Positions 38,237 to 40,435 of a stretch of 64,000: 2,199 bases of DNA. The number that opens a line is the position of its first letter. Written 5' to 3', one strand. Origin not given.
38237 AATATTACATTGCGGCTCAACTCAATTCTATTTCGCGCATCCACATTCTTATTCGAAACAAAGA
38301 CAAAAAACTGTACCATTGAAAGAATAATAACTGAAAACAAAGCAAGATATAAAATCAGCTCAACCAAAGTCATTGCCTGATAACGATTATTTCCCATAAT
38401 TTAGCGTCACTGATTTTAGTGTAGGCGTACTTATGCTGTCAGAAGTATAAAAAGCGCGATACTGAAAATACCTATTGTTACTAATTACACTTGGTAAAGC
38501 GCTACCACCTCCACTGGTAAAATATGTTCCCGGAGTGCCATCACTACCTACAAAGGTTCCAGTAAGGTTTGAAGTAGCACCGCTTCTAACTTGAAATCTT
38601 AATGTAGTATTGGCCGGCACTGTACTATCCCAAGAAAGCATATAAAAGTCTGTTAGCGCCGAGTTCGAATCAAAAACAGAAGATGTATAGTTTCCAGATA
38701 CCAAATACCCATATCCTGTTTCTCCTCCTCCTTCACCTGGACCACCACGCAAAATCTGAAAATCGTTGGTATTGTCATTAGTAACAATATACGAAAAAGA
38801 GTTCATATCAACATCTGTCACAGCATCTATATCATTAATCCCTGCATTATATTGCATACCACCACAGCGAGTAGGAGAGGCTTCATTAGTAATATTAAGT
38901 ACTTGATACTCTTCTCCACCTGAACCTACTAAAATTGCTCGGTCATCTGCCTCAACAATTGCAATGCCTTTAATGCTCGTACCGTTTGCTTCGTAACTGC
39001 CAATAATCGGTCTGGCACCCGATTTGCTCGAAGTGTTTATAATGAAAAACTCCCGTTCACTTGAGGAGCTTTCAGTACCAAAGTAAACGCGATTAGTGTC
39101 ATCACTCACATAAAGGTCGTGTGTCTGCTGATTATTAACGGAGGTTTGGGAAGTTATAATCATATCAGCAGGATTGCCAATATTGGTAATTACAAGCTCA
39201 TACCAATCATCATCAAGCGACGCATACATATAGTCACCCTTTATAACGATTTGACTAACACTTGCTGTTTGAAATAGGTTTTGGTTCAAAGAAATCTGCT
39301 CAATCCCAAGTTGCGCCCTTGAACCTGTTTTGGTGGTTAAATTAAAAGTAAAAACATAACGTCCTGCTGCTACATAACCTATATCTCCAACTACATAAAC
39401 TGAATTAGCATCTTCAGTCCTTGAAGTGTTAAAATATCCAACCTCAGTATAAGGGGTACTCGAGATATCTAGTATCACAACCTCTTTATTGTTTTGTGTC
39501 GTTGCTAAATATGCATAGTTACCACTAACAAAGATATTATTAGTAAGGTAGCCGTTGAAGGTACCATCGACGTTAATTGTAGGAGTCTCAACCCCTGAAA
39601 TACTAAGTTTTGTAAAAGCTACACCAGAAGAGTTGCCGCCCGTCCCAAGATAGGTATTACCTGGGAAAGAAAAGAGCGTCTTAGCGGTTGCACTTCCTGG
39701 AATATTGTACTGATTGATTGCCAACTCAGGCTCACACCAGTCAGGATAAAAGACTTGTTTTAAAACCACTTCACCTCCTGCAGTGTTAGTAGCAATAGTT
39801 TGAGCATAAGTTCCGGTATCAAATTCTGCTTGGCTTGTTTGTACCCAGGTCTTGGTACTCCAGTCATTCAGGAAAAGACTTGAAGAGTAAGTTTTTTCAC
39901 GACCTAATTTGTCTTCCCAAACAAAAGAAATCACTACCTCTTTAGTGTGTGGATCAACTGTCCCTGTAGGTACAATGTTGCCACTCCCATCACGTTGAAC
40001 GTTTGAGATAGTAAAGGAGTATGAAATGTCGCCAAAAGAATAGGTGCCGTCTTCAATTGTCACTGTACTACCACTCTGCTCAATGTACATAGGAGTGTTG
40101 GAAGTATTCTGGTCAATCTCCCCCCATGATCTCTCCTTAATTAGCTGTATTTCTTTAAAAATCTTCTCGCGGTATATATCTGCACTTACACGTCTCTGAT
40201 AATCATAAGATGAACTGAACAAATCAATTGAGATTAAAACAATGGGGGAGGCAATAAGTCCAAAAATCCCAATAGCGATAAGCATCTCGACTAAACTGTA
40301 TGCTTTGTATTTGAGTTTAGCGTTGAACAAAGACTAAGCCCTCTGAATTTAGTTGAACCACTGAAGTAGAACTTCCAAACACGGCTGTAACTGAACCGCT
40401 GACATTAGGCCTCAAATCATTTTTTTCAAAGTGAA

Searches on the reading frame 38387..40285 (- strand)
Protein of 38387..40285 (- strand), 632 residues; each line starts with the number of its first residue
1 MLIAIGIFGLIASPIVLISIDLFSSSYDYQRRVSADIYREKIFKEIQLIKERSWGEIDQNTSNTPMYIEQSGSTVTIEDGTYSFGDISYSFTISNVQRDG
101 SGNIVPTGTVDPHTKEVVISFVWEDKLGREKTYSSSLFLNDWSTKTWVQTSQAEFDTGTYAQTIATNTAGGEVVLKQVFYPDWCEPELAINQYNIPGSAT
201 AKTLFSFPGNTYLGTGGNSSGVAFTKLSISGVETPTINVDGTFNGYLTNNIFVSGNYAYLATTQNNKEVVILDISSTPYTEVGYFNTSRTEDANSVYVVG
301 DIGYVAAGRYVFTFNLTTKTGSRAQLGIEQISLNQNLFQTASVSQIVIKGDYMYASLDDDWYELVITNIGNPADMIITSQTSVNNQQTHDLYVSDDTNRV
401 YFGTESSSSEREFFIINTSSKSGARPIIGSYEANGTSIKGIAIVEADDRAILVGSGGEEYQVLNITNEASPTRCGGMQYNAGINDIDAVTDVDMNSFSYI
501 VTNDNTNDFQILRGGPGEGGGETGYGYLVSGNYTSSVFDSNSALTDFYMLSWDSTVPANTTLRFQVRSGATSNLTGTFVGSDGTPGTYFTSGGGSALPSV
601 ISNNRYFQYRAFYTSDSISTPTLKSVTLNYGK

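Call 25: find_encoding_contigs(protein=window:38387-40285:-, flank=10000, max_places=10)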
Protein window:38387-40285:- (632 aa): 10 contigs read that carry it; 7 places shown.
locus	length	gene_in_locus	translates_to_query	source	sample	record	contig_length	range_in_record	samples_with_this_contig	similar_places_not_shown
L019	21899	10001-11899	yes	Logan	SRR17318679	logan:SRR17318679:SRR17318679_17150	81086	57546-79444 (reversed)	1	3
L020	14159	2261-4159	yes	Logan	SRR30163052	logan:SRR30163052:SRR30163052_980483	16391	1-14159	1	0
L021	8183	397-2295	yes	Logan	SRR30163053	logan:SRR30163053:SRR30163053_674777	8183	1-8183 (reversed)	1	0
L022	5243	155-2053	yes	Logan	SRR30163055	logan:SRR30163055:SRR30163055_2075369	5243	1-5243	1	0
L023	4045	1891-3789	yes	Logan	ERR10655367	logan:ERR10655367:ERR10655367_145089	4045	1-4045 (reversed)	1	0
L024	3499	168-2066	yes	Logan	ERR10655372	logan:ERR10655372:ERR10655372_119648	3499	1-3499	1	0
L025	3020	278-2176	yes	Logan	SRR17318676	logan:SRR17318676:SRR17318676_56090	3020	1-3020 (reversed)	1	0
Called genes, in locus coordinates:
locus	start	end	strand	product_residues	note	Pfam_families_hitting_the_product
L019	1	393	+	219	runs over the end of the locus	-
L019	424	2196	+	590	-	-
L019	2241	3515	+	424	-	PF00069:Pkinase, PF07714:PK_Tyr_Ser-Thr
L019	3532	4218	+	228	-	PF08022:FAD_binding_8 (weak), PF00175:NAD_binding_1, PF08030:NAD_binding_6 (faint)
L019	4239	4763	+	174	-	-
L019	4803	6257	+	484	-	PF02463:SMC_N (faint), PF13555:AAA_29 (faint), PF00005:ABC_tran, PF13304:AAA_21 (faint), PF00005:ABC_tran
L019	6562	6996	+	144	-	PF07963:N_methyl (weak)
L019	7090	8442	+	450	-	PF00437:T2SSE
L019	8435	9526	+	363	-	PF00482:T2SSF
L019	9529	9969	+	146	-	-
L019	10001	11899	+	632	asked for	PF08309:LVIVD (faint)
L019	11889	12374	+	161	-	-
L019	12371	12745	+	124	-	-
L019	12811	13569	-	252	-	-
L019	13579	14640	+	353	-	-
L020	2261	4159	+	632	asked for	PF08309:LVIVD (faint)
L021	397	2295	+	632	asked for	PF08309:LVIVD (faint)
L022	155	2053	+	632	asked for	PF08309:LVIVD (faint)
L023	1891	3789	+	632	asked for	PF08309:LVIVD (faint)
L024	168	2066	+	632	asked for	PF08309:LVIVD (faint)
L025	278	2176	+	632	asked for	PF08309:LVIVD (faint)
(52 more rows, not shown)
